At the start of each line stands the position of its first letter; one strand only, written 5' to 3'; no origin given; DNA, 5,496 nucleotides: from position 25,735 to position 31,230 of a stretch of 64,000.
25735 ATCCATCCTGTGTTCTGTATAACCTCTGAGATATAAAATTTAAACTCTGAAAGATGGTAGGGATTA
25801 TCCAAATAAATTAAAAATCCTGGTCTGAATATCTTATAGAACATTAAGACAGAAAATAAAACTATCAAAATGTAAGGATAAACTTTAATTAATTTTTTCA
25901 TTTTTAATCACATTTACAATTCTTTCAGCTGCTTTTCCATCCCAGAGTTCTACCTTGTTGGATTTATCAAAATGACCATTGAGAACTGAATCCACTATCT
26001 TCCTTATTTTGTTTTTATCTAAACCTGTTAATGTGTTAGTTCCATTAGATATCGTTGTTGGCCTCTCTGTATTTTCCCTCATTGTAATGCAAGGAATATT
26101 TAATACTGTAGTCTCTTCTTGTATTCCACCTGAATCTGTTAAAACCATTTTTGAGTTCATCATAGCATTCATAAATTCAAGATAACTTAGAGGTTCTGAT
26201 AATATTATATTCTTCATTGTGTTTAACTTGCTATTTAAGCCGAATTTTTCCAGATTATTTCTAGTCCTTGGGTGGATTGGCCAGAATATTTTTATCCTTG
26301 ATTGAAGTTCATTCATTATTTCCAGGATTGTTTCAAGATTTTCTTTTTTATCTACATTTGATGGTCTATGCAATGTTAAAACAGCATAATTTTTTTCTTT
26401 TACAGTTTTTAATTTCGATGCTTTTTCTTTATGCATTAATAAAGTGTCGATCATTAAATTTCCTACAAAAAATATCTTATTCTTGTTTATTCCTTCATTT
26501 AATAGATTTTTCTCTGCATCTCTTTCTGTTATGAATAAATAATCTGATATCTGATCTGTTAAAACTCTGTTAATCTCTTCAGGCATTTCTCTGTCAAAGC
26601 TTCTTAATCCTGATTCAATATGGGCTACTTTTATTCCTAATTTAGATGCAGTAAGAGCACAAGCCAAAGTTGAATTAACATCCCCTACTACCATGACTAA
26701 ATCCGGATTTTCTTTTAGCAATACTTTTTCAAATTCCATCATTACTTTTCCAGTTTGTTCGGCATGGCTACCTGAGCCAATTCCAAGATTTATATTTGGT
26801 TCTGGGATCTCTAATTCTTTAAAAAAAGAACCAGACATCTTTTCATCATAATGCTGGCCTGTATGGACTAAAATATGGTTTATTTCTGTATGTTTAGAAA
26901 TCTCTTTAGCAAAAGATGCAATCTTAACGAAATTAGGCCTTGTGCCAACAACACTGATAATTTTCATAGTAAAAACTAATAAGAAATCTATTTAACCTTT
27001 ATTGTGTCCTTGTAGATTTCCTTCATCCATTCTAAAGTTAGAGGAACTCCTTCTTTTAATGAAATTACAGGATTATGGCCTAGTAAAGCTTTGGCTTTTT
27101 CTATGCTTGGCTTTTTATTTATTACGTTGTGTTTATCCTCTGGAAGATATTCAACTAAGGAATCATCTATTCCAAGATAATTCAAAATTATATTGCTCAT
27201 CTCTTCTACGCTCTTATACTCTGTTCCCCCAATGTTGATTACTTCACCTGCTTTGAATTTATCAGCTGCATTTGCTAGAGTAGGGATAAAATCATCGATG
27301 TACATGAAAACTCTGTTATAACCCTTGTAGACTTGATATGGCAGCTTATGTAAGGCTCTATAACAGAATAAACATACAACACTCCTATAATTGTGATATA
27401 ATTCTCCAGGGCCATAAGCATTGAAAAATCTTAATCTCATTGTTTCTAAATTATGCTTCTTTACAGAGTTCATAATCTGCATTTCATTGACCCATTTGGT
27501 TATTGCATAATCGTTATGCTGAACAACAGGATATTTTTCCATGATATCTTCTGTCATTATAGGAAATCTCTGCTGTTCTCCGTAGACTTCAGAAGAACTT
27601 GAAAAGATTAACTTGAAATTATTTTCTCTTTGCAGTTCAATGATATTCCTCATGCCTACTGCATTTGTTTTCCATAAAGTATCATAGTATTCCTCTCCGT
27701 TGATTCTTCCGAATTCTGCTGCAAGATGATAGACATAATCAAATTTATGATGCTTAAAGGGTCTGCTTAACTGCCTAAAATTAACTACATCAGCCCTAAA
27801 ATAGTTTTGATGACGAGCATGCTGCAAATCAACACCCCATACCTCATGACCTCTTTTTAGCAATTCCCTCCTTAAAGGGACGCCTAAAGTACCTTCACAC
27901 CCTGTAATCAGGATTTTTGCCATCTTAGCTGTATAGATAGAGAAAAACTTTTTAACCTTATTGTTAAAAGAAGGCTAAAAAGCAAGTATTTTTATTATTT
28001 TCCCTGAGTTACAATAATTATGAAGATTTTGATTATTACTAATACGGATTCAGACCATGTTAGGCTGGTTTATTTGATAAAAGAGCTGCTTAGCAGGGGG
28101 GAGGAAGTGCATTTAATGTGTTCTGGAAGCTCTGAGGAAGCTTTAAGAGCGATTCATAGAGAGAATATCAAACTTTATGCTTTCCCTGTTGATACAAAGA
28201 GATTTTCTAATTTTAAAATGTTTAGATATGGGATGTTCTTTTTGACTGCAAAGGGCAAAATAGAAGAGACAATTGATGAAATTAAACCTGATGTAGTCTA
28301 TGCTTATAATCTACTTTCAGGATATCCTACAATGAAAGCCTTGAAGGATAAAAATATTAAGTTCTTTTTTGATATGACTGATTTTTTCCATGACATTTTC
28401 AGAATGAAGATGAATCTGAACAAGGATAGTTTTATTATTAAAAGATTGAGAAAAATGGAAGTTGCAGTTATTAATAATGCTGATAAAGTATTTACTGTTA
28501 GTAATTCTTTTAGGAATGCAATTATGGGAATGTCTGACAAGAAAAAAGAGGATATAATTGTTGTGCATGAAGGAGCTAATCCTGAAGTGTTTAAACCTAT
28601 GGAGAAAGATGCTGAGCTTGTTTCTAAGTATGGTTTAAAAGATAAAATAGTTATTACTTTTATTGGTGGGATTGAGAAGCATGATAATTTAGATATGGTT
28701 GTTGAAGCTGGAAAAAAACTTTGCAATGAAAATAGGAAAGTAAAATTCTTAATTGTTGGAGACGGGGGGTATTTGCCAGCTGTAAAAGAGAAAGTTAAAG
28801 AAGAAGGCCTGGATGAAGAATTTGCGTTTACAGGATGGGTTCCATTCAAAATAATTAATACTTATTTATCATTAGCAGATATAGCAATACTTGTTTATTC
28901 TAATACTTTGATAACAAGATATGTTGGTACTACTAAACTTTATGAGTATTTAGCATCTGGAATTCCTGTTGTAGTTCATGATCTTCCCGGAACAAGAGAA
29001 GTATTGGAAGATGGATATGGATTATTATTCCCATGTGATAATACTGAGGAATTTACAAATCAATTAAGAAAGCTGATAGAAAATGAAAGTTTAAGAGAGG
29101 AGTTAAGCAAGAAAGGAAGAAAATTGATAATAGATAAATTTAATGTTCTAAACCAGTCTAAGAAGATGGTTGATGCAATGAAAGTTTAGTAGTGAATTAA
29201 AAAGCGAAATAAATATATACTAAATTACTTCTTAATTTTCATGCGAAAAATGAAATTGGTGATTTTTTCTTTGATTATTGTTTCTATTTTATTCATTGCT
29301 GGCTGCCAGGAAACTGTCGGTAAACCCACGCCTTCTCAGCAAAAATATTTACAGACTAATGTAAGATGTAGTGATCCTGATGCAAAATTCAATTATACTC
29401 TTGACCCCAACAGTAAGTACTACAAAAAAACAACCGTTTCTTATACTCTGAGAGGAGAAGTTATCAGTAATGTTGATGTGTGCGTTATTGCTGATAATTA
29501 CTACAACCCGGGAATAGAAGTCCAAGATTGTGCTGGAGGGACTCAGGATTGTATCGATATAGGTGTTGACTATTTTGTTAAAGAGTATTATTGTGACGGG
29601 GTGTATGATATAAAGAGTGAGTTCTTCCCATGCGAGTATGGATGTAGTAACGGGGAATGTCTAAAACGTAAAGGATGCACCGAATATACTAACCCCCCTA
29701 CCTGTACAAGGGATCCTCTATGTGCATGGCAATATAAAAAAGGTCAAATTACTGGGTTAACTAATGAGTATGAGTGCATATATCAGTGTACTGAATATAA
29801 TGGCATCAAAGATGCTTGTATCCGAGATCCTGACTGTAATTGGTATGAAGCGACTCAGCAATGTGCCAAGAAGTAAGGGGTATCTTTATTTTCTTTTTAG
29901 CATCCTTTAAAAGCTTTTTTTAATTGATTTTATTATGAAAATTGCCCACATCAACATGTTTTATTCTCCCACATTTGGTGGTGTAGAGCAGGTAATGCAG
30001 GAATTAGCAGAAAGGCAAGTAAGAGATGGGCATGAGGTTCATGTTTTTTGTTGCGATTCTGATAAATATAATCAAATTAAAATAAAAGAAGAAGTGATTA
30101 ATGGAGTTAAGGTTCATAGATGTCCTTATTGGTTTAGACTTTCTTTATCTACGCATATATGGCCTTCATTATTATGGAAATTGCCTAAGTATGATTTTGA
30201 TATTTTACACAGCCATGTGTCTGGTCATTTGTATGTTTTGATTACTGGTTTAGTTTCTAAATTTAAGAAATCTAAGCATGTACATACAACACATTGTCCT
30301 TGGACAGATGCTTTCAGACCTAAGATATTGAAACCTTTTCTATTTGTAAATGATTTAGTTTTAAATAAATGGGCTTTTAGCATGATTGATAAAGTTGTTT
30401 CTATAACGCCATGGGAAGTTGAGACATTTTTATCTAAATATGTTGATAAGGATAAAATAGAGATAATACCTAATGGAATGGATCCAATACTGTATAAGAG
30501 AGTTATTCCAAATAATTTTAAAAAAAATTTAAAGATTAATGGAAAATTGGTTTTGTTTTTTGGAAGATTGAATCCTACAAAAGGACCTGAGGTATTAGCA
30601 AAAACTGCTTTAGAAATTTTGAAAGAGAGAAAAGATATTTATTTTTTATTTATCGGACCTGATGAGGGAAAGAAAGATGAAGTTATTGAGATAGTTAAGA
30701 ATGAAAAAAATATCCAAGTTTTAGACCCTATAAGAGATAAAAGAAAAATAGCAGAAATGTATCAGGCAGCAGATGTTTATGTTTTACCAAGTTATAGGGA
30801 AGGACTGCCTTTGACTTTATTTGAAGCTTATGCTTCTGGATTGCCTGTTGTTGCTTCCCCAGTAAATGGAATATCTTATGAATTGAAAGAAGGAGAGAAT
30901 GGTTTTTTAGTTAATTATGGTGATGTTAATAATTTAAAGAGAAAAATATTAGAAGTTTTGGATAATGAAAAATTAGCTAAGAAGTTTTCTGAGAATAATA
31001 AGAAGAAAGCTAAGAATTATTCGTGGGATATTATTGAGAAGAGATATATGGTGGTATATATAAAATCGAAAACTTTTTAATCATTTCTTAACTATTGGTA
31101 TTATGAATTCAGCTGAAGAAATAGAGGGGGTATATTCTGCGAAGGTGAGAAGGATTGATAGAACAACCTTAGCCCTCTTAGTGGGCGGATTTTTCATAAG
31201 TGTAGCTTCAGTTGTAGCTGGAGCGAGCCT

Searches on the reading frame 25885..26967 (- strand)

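Call 21: search_protein_families(library=pfam, proteins=[window:25885-26967:-], max_evalue=0.00001)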
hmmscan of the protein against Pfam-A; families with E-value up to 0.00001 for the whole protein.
window:25885-26967:- (360 aa): 1 family
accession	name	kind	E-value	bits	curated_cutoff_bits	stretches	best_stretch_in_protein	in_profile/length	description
PF02350.25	Epimerase_2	-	5.1e-113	377.9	30.6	1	21-355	1-347/347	UDP-N-acetylglucosamine 2-epimerase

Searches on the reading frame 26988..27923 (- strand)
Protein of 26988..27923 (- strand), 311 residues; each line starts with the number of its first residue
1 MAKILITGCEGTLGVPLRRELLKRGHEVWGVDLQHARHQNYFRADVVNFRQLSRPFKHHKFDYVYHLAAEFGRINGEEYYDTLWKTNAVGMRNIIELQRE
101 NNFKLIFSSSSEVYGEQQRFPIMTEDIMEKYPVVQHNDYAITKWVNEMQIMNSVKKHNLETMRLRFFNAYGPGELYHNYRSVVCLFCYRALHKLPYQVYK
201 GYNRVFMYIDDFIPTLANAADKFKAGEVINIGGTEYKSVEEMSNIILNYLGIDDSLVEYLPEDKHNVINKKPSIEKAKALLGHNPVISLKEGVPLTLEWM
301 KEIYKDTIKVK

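Call 22: search_protein_families(library=pfam, proteins=[window:26988-27923:-], max_evalue=0.00001)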
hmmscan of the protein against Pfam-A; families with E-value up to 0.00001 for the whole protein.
window:26988-27923:- (311 aa): 4 families
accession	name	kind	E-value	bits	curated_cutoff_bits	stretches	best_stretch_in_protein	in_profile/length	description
PF01370.27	Epimerase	-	4.5e-38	131.5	20.9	1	4-232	1-240/240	NAD dependent epimerase/dehydratase family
PF16363.11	GDP_Man_Dehyd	-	1.1e-26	94.6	27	1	5-293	1-329/332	GDP-mannose 4,6 dehydratase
PF04321.23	RmlD_sub_bind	-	6.6e-14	52.1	27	1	3-158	2-144/287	RmlD substrate binding domain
PF07993.18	NAD_binding_4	-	6.8e-11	42.2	20.1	1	59-162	87-200/258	Male sterility protein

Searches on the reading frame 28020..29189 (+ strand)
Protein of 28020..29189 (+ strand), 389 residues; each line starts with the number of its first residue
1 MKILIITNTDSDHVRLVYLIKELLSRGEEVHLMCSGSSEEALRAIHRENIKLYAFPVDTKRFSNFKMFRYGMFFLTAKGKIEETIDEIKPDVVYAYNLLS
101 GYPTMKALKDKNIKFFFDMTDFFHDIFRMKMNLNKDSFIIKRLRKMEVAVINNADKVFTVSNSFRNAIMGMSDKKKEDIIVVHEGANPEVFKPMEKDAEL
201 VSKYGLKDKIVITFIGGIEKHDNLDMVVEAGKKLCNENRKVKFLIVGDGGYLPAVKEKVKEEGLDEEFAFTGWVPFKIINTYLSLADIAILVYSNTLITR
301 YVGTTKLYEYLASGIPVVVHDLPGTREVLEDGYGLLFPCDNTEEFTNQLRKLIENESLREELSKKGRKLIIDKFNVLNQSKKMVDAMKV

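Call 22: search_protein_families(library=pfam, proteins=[window:28020-29189:+], max_evalue=0.00001)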
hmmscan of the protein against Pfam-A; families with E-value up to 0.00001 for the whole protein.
window:28020-29189:+ (389 aa): 6 families
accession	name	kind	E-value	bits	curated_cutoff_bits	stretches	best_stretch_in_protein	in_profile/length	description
PF00534.26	Glycos_transf_1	-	2.5e-27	95.9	26.4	1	203-368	8-171/172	Glycosyl transferases group 1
PF13692.12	Glyco_trans_1_4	-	1.6e-24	87.3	27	1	211-355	3-142/142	Glycosyl transferases group 1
PF13439.12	Glyco_transf_4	-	1.6e-11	45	28.5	1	15-189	7-169/170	Glycosyltransferase Family 4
PF13524.12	Glyco_trans_1_2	-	2.7e-10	40.8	25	1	237-376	11-135/144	Glycosyl transferase-like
PF13477.12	Glyco_trans_4_2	-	4e-08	33.9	23.4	1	2-124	1-113/139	Glycosyl transferase 4-like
PF13579.12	Glyco_trans_4_4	-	7.6e-07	30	29.7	1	15-170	6-144/158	Glycosyl transferase 4-like domain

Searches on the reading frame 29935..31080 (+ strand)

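Call 22: search_protein_families(library=pfam, proteins=[window:29935-31080:+], max_evalue=0.00001)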
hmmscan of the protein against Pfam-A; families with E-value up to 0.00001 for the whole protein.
window:29935-31080:+ (381 aa): 6 families
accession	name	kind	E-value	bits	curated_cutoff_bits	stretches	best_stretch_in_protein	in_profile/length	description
PF00534.26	Glycos_transf_1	-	1.7e-35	122.6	26.4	1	194-357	5-171/172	Glycosyl transferases group 1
PF13692.12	Glyco_trans_1_4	-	2.9e-30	105.8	27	1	204-344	2-142/142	Glycosyl transferases group 1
PF13439.12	Glyco_transf_4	-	1.3e-24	87.6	28.5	1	14-184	1-168/170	Glycosyltransferase Family 4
PF13579.12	Glyco_trans_4_4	-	2.5e-20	73.8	29.7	1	15-181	1-158/158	Glycosyl transferase 4-like domain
PF20706.3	GT4-conflict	-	2.2e-13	50.4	26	1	11-350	8-363/385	Family 4 Glycosyltransferase in conflict systems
PF13524.12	Glyco_trans_1_2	-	3.6e-06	27.4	25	1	226-359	6-129/144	Glycosyl transferase-like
